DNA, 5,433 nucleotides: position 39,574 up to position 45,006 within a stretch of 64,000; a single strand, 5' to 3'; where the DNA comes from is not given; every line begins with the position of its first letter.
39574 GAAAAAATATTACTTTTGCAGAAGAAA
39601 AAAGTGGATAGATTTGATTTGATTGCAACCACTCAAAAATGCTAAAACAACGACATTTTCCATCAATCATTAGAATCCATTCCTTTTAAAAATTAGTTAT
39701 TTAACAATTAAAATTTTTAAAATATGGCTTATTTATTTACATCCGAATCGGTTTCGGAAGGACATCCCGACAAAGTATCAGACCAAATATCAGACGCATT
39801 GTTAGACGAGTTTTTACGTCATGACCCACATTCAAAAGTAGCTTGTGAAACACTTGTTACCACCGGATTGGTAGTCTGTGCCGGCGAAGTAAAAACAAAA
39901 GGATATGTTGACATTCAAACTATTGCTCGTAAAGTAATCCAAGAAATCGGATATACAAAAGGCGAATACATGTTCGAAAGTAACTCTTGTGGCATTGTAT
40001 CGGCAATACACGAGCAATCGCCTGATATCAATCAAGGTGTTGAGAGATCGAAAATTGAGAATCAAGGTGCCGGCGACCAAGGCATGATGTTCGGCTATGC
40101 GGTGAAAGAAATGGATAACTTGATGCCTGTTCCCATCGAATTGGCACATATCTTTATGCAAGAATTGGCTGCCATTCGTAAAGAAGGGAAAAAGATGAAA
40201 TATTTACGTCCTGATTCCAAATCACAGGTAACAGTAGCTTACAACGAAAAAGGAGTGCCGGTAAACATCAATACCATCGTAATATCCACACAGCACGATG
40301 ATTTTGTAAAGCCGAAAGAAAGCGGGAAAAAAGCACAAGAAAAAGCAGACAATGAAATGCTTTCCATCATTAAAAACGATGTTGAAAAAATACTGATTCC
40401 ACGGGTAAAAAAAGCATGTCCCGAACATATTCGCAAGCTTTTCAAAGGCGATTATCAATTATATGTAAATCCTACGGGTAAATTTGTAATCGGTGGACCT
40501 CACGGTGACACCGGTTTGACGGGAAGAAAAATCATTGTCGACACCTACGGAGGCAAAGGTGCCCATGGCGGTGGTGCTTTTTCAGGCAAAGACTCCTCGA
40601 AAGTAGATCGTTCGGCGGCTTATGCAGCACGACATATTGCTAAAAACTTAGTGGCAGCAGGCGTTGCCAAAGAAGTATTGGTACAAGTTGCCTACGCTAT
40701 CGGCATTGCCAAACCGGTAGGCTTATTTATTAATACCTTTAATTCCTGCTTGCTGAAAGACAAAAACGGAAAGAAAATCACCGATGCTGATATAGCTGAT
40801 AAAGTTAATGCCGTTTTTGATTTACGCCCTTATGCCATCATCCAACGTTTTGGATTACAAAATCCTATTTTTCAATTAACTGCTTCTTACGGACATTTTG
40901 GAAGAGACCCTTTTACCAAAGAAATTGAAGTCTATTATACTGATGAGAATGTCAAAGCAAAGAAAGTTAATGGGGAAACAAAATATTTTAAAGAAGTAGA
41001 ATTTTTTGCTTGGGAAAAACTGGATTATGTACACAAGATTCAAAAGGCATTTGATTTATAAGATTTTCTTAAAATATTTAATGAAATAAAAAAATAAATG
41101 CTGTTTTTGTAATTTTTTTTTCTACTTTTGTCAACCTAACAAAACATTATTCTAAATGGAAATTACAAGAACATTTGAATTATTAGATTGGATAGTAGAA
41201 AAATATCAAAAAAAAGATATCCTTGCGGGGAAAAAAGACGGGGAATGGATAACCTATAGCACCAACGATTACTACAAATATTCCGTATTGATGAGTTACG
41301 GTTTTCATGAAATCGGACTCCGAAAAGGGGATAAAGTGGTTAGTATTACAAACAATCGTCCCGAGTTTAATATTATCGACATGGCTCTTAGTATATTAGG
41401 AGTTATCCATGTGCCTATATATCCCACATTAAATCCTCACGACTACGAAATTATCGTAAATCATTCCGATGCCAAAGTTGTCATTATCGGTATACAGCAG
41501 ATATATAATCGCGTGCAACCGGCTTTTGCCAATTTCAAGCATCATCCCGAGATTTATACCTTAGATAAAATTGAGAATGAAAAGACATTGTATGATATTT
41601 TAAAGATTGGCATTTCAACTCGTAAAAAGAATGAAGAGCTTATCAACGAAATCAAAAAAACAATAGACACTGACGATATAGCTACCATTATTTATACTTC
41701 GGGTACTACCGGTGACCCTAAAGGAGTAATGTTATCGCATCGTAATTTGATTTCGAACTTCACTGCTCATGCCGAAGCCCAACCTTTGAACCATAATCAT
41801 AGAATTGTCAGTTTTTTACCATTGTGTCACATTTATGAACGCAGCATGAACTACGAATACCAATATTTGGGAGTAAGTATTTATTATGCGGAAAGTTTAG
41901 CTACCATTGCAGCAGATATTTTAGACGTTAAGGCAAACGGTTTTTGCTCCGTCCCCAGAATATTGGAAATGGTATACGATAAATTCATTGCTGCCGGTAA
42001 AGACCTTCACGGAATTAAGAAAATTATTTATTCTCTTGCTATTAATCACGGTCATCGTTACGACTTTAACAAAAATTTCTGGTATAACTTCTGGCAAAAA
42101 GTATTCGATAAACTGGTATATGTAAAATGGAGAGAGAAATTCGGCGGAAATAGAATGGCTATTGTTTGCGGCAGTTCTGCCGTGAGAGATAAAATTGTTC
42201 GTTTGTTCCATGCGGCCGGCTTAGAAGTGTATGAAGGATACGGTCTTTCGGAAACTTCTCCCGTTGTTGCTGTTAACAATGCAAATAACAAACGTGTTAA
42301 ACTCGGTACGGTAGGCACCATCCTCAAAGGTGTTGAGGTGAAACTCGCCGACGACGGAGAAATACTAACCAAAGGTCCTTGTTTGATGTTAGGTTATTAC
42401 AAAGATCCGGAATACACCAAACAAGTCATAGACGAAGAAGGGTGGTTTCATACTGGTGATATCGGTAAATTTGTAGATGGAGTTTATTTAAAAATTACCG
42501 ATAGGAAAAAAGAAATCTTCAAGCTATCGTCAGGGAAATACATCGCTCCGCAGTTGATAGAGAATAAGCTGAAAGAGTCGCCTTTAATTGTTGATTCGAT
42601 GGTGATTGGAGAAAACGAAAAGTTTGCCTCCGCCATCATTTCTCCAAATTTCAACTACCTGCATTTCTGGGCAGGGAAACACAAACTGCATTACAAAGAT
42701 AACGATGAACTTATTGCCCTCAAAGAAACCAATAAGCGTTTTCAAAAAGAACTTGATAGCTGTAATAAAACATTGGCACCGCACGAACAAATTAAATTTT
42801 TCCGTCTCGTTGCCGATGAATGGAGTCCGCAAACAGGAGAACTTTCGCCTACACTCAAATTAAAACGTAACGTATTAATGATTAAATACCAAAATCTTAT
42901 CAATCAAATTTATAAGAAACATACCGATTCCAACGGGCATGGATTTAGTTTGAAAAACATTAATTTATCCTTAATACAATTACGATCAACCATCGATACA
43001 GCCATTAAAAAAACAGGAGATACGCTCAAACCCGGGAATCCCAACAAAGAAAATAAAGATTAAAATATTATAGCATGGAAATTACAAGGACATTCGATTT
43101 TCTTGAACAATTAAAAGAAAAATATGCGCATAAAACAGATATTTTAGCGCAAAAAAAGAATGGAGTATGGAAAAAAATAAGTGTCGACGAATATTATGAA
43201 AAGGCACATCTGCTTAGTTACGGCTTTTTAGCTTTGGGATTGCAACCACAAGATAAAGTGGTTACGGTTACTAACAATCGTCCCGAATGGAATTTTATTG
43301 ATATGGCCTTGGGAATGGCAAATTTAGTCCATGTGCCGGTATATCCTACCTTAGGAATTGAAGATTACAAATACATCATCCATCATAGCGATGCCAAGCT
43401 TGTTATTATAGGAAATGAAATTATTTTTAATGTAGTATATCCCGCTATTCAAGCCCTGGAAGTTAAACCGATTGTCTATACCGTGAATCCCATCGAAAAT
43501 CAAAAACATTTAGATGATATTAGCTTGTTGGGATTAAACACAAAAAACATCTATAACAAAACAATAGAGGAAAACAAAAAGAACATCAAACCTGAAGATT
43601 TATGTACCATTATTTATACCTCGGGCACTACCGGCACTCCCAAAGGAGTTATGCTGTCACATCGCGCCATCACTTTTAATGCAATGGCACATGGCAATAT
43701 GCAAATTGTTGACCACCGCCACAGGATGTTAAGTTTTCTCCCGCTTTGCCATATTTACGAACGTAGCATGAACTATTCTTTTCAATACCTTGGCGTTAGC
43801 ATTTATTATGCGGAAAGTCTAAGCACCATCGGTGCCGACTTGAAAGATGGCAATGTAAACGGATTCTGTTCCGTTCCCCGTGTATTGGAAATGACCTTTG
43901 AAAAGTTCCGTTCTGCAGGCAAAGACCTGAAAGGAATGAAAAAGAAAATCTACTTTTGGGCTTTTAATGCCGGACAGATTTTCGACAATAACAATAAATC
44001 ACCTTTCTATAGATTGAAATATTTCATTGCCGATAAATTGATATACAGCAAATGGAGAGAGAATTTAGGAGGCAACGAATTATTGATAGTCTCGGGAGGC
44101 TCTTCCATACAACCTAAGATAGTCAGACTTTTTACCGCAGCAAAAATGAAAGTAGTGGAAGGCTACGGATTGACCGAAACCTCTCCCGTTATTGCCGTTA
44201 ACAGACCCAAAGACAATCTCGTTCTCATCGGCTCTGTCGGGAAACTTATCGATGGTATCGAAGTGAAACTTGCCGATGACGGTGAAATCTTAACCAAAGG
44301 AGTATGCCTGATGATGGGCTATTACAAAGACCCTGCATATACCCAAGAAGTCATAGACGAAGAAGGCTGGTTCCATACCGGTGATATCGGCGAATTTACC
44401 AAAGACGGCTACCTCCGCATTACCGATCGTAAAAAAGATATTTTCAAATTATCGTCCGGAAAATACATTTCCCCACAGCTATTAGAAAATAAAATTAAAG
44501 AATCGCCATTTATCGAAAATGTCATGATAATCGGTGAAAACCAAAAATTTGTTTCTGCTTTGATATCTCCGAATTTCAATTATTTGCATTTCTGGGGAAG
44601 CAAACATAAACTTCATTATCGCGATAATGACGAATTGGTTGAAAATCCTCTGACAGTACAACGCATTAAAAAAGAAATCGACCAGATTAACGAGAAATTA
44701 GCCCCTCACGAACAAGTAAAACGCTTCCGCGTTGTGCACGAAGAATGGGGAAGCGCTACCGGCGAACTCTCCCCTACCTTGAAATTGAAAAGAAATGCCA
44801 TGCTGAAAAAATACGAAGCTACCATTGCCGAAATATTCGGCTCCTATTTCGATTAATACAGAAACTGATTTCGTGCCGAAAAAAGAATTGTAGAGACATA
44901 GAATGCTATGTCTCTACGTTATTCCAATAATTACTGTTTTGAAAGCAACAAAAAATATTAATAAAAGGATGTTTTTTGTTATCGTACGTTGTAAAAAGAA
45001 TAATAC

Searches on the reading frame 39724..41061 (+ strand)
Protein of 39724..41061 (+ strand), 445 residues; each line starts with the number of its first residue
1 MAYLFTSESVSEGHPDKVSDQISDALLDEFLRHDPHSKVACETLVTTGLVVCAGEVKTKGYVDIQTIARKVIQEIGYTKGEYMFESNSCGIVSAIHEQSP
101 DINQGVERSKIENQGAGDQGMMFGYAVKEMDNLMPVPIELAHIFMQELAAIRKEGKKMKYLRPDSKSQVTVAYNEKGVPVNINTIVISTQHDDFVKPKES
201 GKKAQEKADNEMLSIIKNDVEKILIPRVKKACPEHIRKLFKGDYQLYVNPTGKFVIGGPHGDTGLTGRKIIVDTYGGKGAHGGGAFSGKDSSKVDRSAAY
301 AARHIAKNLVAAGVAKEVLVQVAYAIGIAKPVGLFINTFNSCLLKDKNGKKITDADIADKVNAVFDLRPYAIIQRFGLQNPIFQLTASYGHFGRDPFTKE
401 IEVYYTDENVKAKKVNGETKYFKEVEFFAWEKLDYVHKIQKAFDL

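Call 9: search_protein_families(library=pfam, proteins=[window:39724-41061:+], max_evalue=0.01)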
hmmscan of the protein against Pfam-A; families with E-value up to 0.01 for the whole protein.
window:39724-41061:+ (445 aa): 3 families
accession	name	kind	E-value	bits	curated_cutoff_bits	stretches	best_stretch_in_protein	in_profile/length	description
PF02773.21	S-AdoMet_synt_C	-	2.8e-58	196.2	25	1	256-400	1-137/138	S-adenosylmethionine synthetase, C-terminal domain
PF00438.25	S-AdoMet_synt_N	-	2.1e-43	147.3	33.1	1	3-100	2-99/99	S-adenosylmethionine synthetase, N-terminal domain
PF02772.21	S-AdoMet_synt_M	-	8.9e-38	129.6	29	1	113-254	1-120/120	S-adenosylmethionine synthetase, central domain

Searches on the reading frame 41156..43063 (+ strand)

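Call 9: search_protein_families(library=pfam, proteins=[window:41156-43063:+], max_evalue=0.01)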
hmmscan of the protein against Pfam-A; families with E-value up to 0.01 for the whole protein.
window:41156-43063:+ (635 aa): 2 families
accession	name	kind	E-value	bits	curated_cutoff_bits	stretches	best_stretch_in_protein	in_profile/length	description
PF00501.34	AMP-binding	-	2.2e-65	221.4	29.9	1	13-415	4-384/384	AMP-binding enzyme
PF23562.2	AMP-binding_C_3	-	2.9e-07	31.3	20.8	1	455-588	4-122/124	AMP-binding enzyme C-terminal domain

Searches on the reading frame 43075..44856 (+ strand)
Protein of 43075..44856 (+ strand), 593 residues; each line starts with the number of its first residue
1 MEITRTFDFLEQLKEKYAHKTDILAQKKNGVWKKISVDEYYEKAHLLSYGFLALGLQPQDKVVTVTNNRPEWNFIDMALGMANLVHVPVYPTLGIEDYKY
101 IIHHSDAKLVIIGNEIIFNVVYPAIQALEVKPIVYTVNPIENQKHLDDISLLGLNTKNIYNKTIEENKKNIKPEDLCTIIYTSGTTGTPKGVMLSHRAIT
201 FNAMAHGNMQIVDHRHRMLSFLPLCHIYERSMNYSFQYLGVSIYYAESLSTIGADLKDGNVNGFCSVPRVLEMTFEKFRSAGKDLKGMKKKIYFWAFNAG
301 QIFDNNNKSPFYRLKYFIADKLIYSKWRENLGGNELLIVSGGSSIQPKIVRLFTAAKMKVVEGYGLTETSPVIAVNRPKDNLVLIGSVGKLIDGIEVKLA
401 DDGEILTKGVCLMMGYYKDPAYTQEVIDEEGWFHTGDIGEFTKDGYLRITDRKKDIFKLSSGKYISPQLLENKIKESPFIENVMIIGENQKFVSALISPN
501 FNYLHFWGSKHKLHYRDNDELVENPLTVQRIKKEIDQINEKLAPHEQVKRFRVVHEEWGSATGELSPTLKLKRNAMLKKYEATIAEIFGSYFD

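Call 9: search_protein_families(library=pfam, proteins=[window:43075-44856:+], max_evalue=0.01)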
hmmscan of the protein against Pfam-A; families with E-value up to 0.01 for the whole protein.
window:43075-44856:+ (593 aa): 2 families
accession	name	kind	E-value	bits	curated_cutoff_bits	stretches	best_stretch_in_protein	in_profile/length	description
PF00501.34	AMP-binding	-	6.6e-67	226.4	29.9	1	25-417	16-384/384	AMP-binding enzyme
PF23562.2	AMP-binding_C_3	-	3.8e-11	43.9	20.8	1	455-588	2-120/124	AMP-binding enzyme C-terminal domain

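Call 11: find_encoding_contigs(protein=window:43075-44856:+, flank=6000, max_places=10)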
Protein window:43075-44856:+ (593 aa): 1 contig read that carries it; 1 place shown.
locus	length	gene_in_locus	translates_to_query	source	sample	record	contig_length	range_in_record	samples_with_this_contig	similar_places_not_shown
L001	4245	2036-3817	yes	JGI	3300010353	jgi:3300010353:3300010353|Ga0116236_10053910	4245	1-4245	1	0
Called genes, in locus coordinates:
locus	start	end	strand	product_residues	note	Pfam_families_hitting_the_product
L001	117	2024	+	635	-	PF00501:AMP-binding, PF23562:AMP-binding_C_3 (weak)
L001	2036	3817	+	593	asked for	PF00501:AMP-binding, PF23562:AMP-binding_C_3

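Call 13: find_related_loci(query=window:43075-44856:+, collection=genome_contigs, flank=8000)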
Query window:43075-44856:+ (593 aa) in genome_contigs; peptide patterns used: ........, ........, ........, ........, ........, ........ (x = any residue, [..] = any of these).
600 stretches matched a pattern (row limit reached: there are more); 573 encode a relative of the query (tblastn E <= 1e-3); the best 80 are kept; 80 distinct loci.
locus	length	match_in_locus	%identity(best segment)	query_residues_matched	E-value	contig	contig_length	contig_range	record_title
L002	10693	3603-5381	83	1-593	0e+0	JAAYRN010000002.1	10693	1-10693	MAG: Bacteroidales bacterium isolate AS23ysBPME_200 954_AS23, whole genome shotgun sequence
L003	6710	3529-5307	79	1-593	0e+0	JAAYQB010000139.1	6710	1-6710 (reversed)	MAG: Bacteroidales bacterium isolate AS22ysBPME_304 190011_AS22, whole genome shotgun sequence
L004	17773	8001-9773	78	1-591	0e+0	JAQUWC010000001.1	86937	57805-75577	MAG: Bacteroidales bacterium isolate STD2_181 NODE_824_length_86937_cov_4.750397_Sandtown_D2, whole genome shotgun seque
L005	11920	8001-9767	66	1-589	0e+0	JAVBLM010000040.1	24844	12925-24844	MAG: Bacteroidales bacterium isolate EPI_MAG_00023 c_000013456362, whole genome shotgun sequence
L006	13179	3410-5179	62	1-591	0e+0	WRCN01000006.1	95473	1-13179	MAG: Bacteroidales bacterium isolate Lab288P3bin130 Ga0123353_10000110, whole genome shotgun sequence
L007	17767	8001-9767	58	1-590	0e+0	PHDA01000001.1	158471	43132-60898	MAG: Bacteroidetes bacterium HGW-Bacteroidetes-7 bjp_ig2103_scaffold_49, whole genome shotgun sequence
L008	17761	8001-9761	57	1-588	0e+0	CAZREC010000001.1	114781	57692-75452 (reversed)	MAG TPA_asm: uncultured Muribaculaceae bacterium isolate SRP302447_co2_110 genome assembly, contig: NODE_547_length_1147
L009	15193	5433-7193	58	1-588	0e+0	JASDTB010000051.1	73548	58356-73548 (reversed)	MAG: Bacteroidales bacterium isolate P24860_112_MAG_58 P24860_112_S10_metaspades_294_length_73548_cov_8, whole genome sh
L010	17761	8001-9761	58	1-588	0e+0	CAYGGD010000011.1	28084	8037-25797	MAG TPA_asm: uncultured Muribaculaceae bacterium isolate ERP113451_co2_86 genome assembly, contig: NODE_964_length_28084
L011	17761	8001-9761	57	1-588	0e+0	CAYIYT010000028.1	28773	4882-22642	MAG TPA_asm: uncultured Muribaculaceae bacterium isolate ERP122455_co1_204 genome assembly, contig: NODE_177_length_2877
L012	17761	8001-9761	56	1-588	0e+0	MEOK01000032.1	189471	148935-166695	MAG: Bacteroidetes bacterium GWF2_40_14 gwf2_scaffold_63, whole genome shotgun sequence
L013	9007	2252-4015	56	1-588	0e+0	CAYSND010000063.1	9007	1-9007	MAG TPA_asm: uncultured Muribaculaceae bacterium isolate SRP192927_co10_45 genome assembly, contig: NODE_6498_length_900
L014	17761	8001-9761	56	1-588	0e+0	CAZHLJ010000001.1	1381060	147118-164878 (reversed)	MAG TPA_asm: uncultured Muribaculaceae bacterium isolate binchicken_co158_35 genome assembly, contig: NODE_2_length_1381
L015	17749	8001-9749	57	1-588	0e+0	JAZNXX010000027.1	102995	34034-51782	MAG: Candidatus Egerieisoma sp. isolate T1900044778_TS20190244.MAGScoT_cleanbin_000004 SGB_2523_k141_3242201, whole geno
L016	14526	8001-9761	56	1-588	0e+0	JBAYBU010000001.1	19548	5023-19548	MAG: Bacteroidales bacterium isolate SO_2016_CLC_T2_13 scaffold02285_PH3_Jul20_2016, whole genome shotgun sequence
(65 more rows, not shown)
